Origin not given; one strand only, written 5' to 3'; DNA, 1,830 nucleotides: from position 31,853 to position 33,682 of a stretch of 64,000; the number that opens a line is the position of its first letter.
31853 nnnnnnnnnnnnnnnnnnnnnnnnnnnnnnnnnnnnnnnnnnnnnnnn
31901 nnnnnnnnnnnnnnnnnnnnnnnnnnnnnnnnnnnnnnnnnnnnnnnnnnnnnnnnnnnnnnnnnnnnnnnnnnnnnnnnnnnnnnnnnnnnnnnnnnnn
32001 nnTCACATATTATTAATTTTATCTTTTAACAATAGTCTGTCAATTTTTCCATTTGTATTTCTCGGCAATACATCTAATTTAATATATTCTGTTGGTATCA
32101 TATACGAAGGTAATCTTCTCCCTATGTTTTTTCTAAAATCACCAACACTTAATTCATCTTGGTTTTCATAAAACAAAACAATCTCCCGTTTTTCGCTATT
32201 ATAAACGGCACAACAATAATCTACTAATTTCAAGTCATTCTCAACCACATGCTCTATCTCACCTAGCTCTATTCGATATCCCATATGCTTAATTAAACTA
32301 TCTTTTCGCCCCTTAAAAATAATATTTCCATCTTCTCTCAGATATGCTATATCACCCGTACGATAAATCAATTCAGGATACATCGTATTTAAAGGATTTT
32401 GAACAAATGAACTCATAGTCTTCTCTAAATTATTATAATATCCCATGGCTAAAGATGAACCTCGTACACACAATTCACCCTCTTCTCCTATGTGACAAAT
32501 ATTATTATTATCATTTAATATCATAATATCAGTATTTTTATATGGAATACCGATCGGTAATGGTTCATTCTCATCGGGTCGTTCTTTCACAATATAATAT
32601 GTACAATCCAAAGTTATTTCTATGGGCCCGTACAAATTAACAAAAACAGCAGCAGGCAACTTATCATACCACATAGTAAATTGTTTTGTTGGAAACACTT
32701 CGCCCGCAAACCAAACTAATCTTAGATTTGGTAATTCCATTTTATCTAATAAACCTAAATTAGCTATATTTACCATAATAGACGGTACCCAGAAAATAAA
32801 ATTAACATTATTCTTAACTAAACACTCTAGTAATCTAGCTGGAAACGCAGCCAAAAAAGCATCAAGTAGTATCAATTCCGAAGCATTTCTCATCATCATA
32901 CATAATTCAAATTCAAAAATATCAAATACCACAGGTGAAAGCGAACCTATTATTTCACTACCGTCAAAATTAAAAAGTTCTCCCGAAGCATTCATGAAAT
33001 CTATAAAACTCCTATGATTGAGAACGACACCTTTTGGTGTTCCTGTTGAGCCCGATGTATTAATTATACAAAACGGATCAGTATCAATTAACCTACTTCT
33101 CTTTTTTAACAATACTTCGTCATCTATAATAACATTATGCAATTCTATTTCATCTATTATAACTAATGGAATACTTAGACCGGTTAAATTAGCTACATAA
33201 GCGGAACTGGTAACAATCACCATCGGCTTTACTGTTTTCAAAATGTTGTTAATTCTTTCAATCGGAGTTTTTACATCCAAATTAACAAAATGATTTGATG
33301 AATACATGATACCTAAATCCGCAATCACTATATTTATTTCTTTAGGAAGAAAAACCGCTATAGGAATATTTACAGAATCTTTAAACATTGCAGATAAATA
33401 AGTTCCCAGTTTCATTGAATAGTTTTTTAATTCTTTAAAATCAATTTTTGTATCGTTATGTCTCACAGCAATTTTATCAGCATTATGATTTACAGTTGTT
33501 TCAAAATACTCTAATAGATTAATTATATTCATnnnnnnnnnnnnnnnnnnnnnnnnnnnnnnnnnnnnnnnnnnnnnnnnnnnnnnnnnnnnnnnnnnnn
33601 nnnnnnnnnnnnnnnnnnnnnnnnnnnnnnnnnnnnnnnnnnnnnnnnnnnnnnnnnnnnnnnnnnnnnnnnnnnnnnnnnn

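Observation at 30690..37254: Acyl-building sub-module: two KASIII, two distinct carrier proteins, three ketoreductase-type SDRs, but no dehydratase, enoyl reductase or thioesterase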

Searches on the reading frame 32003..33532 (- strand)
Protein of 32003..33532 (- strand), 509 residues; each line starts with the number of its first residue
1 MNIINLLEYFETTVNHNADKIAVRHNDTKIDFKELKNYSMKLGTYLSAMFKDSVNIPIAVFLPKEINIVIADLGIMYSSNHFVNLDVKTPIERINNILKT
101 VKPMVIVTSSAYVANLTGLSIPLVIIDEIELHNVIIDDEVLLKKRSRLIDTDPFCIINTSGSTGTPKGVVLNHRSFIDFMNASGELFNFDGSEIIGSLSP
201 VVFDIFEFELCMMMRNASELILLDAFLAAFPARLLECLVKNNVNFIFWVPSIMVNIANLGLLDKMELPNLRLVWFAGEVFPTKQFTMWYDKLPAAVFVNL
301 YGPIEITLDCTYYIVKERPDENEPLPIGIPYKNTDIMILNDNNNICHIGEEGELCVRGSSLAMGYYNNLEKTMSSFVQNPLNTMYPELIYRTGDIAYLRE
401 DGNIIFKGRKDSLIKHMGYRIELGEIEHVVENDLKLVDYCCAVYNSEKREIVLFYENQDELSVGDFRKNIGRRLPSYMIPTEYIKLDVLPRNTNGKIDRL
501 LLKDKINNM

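Call 4: search_protein_families(library=pfam, proteins=[window:32003-33532:-], max_evalue=0.01)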
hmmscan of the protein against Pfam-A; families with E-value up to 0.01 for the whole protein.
window:32003-33532:- (509 aa): 2 families
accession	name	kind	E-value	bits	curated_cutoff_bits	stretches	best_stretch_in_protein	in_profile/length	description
PF00501.34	AMP-binding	-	1.9e-53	182.1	29.9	1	10-366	1-384/384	AMP-binding enzyme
PF22139.1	XPD_arch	-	6e-05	23.6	27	0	13-115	7-103/110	DNA repair helicase XPD, arch domain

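Call 6: search_protein_families(library=ncbifam, proteins=[window:32003-33532:-], max_evalue=0.001)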
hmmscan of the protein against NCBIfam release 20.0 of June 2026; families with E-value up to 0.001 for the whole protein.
window:32003-33532:- (509 aa): 100 families (the best 25 are shown)
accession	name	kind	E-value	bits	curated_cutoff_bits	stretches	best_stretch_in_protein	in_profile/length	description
TIGR01733.1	AA-adenyl-dom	subfamily_domain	9.8e-87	291.4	317.4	1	32-438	2-405/409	amino acid adenylation domain-containing protein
NF003417.0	PRK04813.1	subfamily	2.1e-78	264.1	476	1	3-507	2-504/505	D-alanine--poly(phosphoribitol) ligase subunit DltA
NF047350.1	aureusi_NRPS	equivalog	3.9e-74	249.6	2500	1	6-501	415-890/2373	aureusimine non-ribosomal peptide synthetase AusA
TIGR01734.1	D-ala-DACP-lig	equivalog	4.2e-72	243.3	559.85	1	6-507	2-503/504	D-alanine--poly(phosphoribitol) ligase subunit DltA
NF004282.0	PRK05691.1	subfamily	1.9e-62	210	4090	2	228-502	3946-4222/4334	non-ribosomal peptide synthase/polyketide synthase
NF038078.1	NRPS_MxcG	equivalog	9.2e-59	198.8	2300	1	6-505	458-959/1442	myxochelin non-ribosomal peptide synthetase MxcG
NF041803.1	NRPS_SolG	exception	1.2e-58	198.6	2200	1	9-502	566-1070/1163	solanimycin non-ribosomal peptide synthetase SolG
TIGR03098.1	ligase_PEP_1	hypoth_equivalog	1.6e-58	198.4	592.35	1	10-503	6-515/517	acyl-CoA ligase (AMP-forming), exosortase A system-associated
NF007605.2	PRK10252.1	equivalog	1.9e-44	151.5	2400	1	18-501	468-956/1292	enterobactin non-ribosomal peptide synthetase EntF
NF004837.0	PRK06187.1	subfamily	8.1e-42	143.1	476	1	37-507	67-523/531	long-chain-fatty-acid--CoA ligase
NF052269.1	Staph_lig_FadD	equivalog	1.1e-36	126.2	650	1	8-508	4-495/499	long-chain-fatty-acid--CoA ligase FadD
NF005797.0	PRK07638.1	equivalog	2.3e-34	118.7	518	1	10-508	7-481/487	acyl-CoA synthetase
NF004114.0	PRK05605.1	equivalog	3.8e-29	101.5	766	1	116-507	188-570/575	long-chain-fatty-acid--CoA ligase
NF005307.0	PRK06839.1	equivalog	8.5e-29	100.5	748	1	11-505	9-492/496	o-succinylbenzoate--CoA ligase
NF006182.0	PRK08316.1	subfamily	5.3e-28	97.8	663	1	11-504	18-515/523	fatty acyl-CoA synthetase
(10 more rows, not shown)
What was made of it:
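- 32003..33532 (-): Stand-alone NRPS/DltA-type adenylating enzyme, predicted to activate a small alpha-amino acid. TIGR01733 291 bits; DltA subfamily 264 bits (below cut-offs) (calls 4, 6).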

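Call 8: find_encoding_contigs(protein=window:32003-33532:-, flank=10000, max_places=6)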
Protein window:32003-33532:- (509 aa): 2 contigs read that carry it; 2 places shown.
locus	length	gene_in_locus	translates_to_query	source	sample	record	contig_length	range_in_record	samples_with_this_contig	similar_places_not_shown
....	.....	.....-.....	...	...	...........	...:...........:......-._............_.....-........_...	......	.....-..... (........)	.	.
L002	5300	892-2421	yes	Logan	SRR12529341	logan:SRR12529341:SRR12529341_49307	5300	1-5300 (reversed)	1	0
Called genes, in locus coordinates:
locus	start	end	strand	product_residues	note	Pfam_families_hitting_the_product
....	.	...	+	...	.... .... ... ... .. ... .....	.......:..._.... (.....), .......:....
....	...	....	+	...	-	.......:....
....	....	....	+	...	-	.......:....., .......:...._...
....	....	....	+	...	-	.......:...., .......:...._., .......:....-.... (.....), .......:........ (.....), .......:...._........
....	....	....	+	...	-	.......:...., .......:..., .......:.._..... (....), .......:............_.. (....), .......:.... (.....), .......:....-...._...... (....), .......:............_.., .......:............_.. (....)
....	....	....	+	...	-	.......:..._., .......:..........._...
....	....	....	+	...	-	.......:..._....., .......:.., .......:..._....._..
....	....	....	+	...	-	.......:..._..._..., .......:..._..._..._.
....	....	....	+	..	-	-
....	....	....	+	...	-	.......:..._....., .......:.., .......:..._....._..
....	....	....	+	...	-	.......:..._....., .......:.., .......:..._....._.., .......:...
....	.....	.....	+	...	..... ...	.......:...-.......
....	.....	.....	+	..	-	-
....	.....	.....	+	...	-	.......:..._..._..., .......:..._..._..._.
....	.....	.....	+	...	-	-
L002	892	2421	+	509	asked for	PF00501:AMP-binding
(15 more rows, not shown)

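Call 9: find_homologous_proteins(query=window:32003-33532:-, max_evalue=1e-20)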
Query window:32003-33532:- (509 aa): 8000 proteins with E <= 1e-20 among 8000 candidates; the best 120 are listed.
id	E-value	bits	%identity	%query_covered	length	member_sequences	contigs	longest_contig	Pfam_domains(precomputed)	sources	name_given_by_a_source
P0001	0.0e+0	1145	100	100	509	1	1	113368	PF00501.35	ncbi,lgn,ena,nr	ncbi:MAG: amino acid adenylation domain-containing protein [Lachnospiraceae bacterium]|nr:amino acid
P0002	1.3e-243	827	71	99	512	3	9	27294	PF00501.35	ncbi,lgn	-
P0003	4.8e-243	826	71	99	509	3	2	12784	PF00501.35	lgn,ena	-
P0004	5.1e-243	826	70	99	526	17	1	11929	PF00501.35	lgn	-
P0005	2.9e-242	823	70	99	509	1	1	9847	PF00501.35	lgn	-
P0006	1.2e-241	821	69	99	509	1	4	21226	PF00501.35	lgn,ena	-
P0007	1.9e-241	820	70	99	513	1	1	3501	PF00501.35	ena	-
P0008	3.7e-241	819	70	99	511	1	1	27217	PF00501.35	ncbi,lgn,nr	ncbi:MAG: amino acid adenylation domain-containing protein [Saccharofermentans sp.]|nr:amino acid ad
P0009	1.2e-240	818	70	99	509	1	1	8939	PF00501.35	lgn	-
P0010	7.6e-240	815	70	99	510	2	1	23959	PF00501.35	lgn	-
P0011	9.4e-240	815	70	100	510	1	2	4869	PF00501.35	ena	-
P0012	1.3e-239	814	69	99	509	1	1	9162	PF00501.35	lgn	-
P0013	1.6e-239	814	69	99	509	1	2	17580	PF00501.35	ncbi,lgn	-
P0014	2.0e-239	814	70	99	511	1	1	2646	PF00501.35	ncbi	-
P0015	2.4e-239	813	69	99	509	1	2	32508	PF00501.35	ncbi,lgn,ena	-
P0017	7.7e-239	812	71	99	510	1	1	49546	PF00501.35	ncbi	-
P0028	4.5e-238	809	69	99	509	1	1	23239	PF00501.35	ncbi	-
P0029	4.5e-238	809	70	99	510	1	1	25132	PF00501.35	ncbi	-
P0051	4.6e-237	806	70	99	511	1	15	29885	PF00501.35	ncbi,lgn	-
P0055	7.2e-237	805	69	99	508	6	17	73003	PF00501.35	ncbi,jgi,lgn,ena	-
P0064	2.3e-236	804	69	99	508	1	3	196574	PF00501.35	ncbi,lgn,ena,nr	ncbi:MAG: AMP-binding protein [Clostridiales bacterium]|nr:AMP-binding protein [Clostridiales bacter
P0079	2.1e-235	800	69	99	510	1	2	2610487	PF00501.35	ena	-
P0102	2.0e-234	797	68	99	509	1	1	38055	PF00501.35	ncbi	-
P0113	4.5e-234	796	68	99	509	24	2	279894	PF00501.35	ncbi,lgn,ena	-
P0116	6.4e-234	795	68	99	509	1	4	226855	PF00501.35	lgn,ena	-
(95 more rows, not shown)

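Call 10: find_related_loci(query=window:32003-33532:-, collection=genome_contigs, flank=10000)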
Query window:32003-33532:- (509 aa) in genome_contigs; peptide patterns used: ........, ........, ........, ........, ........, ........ (x = any residue, [..] = any of these).
35 stretches matched a pattern; 2 encode a relative of the query (tblastn E <= 1e-3); 2 distinct loci.
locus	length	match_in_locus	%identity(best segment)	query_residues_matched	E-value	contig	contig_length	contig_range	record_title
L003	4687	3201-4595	55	4-467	2e-171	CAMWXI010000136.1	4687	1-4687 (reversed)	MAG TPA_asm: uncultured Porphyromonadaceae bacterium isolate SRR14411332_bin.16_metawrap_v1.3_MAG genome assembly, conti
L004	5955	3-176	57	451-508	1e-16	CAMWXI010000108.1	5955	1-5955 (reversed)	MAG TPA_asm: uncultured Porphyromonadaceae bacterium isolate SRR14411332_bin.16_metawrap_v1.3_MAG genome assembly, conti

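Call 11: find_encoding_contigs(protein=P0079, flank=10000, max_places=2)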
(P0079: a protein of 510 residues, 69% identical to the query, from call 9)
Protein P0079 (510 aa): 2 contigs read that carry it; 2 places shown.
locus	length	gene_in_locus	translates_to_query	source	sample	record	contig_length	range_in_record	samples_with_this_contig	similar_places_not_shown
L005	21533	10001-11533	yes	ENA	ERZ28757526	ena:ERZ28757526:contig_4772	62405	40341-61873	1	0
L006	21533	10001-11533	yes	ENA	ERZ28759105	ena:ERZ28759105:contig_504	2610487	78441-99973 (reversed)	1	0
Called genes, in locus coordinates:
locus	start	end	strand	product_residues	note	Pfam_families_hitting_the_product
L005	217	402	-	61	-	-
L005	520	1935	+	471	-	PF03816:LytR_cpsA_psr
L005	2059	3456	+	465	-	PF13727:CoA_binding_3, PF01073:3Beta_HSD, PF01370:Epimerase, PF02719:Polysacc_synt_2, PF04321:RmlD_sub_bind, PF16363:GDP_Man_Dehyd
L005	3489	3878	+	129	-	PF02719:Polysacc_synt_2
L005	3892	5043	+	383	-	PF01212:Beta_elim_lyase (faint), PF00155:Aminotran_1_2 (weak), PF01041:DegT_DnrJ_EryC1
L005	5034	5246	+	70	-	-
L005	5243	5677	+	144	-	PF02397:Bac_transf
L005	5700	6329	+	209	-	PF17836:PglD_N, PF25087:GMPPB_C (faint), PF00132:Hexapep (weak)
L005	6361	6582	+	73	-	PF00550:PP-binding (weak)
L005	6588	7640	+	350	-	PF08545:ACP_syn_III, PF08541:ACP_syn_III_C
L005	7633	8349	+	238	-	PF00106:adh_short, PF08659:KR, PF13561:adh_short_C2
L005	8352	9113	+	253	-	PF00106:adh_short, PF08659:KR, PF13561:adh_short_C2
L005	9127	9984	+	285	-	PF02522:Antibiotic_NAT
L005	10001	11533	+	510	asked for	PF00501:AMP-binding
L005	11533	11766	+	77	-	PF00550:PP-binding (weak)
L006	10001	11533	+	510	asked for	PF00501:AMP-binding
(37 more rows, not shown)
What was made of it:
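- Tried and rejected: I treat it as an assembly error (call 11).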

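Call 12: find_encoding_contigs(protein=P0113, flank=10000, max_places=2)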
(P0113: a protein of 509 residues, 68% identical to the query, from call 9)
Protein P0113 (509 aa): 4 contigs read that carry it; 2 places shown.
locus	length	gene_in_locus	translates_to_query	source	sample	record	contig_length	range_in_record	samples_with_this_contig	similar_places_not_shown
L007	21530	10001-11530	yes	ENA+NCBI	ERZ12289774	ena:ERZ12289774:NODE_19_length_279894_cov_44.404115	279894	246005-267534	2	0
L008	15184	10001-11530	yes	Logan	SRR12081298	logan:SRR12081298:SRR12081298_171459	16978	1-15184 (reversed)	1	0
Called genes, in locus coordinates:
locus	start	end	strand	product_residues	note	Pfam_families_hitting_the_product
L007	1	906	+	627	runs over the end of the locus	-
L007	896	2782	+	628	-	-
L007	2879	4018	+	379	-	PF01041:DegT_DnrJ_EryC1, PF01212:Beta_elim_lyase (faint), PF00155:Aminotran_1_2 (weak)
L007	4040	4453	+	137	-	PF00892:EamA (weak)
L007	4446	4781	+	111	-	PF00892:EamA (weak)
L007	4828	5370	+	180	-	PF13302:Acetyltransf_3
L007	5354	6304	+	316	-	PF00535:Glycos_transf_2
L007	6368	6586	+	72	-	PF00550:PP-binding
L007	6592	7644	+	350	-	PF08545:ACP_syn_III, PF08541:ACP_syn_III_C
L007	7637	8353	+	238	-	PF00106:adh_short, PF08659:KR, PF13561:adh_short_C2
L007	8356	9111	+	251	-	PF00106:adh_short, PF08659:KR, PF13561:adh_short_C2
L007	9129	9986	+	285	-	PF02522:Antibiotic_NAT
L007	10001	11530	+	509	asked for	PF00501:AMP-binding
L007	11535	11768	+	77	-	-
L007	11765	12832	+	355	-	PF08545:ACP_syn_III (weak), PF08541:ACP_syn_III_C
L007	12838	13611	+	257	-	-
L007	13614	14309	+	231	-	PF00753:Lactamase_B, PF12706:Lactamase_B_2 (weak)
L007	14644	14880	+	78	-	-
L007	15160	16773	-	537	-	PF01293:PEPCK_ATP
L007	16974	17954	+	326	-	PF00561:Abhydrolase_1 (weak), PF12146:Hydrolase_4 (faint)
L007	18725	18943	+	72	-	-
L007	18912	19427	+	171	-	PF08279:HTH_11 (weak), PF13560:HTH_31, PF01381:HTH_3, PF07022:Phage_CI_repr (weak), PF12844:HTH_19, PF13443:HTH_26 (weak)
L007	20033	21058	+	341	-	PF12146:Hydrolase_4 (faint), PF00561:Abhydrolase_1 (faint), PF00326:Peptidase_S9, PF01738:DLH (weak)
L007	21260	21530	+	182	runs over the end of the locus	PF00156:Pribosyltran, PF14681:UPRTase (weak)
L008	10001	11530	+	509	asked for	PF00501:AMP-binding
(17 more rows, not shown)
